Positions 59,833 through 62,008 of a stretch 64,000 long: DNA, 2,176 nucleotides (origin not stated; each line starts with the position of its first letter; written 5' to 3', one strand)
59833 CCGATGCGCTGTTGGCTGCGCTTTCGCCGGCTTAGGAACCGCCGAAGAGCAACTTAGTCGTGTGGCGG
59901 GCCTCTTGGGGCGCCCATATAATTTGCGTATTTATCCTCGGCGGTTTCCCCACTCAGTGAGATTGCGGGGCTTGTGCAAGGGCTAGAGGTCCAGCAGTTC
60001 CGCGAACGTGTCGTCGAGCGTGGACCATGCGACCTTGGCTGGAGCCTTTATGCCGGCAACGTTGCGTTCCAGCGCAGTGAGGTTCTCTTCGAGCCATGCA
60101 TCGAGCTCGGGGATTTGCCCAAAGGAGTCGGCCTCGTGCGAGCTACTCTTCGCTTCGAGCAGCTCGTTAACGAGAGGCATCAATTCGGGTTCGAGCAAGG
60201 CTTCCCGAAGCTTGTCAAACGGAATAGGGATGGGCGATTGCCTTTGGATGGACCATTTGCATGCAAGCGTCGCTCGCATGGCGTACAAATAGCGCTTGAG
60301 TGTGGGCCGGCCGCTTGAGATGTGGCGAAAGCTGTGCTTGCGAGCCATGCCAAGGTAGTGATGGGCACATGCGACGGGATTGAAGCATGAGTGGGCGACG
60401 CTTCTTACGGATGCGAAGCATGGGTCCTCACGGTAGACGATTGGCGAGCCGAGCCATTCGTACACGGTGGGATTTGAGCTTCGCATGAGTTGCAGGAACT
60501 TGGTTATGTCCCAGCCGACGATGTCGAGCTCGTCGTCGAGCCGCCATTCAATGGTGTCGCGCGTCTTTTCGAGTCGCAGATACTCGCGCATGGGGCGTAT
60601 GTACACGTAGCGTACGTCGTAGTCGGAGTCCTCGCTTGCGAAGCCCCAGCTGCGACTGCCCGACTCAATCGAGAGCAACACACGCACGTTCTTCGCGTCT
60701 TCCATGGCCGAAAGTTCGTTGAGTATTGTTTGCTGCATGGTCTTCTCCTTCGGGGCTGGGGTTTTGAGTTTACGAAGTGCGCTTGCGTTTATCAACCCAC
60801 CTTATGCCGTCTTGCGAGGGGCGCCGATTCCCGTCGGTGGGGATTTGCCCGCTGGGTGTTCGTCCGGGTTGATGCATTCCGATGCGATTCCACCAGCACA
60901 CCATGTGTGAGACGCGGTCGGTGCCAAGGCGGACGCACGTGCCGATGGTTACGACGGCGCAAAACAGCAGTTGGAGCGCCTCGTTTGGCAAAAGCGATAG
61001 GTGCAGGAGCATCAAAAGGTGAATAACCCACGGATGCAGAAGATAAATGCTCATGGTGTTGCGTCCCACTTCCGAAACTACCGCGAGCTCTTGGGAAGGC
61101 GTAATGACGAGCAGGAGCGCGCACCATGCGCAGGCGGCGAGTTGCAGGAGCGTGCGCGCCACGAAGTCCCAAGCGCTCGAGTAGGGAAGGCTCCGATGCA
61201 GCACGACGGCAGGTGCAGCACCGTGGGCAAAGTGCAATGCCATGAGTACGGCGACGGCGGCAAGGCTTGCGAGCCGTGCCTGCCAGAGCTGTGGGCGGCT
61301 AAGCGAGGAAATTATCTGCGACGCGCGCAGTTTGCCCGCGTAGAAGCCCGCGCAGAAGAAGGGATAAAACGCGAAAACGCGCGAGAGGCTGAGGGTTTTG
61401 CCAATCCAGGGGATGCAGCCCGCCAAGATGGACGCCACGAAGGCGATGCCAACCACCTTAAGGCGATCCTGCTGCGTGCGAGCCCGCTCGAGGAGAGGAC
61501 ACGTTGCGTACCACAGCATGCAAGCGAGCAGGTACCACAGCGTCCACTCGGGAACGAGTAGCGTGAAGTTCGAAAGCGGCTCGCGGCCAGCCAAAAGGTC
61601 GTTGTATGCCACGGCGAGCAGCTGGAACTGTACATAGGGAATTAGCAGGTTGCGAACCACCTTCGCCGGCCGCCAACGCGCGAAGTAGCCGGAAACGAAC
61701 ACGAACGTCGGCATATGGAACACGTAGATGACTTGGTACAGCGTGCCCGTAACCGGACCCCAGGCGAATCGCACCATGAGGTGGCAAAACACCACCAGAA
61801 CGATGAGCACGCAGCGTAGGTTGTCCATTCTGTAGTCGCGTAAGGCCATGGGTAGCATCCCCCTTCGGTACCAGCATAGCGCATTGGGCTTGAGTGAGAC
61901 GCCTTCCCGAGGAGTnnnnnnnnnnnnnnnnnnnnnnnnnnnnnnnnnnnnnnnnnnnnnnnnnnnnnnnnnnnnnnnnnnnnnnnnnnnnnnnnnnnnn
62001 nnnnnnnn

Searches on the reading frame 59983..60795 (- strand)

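Call 9: search_protein_families(library=pfam, proteins=[window:59983-60795:-], max_evalue=0.001)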
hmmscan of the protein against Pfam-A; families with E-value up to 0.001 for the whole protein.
window:59983-60795:- (270 aa): 1 family
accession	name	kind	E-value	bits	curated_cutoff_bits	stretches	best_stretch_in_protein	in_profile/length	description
PF10127.15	RlaP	-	1.9e-79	267.3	23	1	20-264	1-247/249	RNA repair pathway DNA polymerase beta family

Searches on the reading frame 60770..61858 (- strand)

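Call 9: search_protein_families(library=pfam, proteins=[window:60770-61858:-], max_evalue=0.001)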
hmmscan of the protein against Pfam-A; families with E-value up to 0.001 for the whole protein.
window:60770-61858:- (362 aa): 1 family
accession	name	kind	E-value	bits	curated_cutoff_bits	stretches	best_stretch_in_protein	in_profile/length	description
PF01757.29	Acyl_transf_3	-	2e-28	99.8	31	1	9-309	2-322/326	Acyltransferase domain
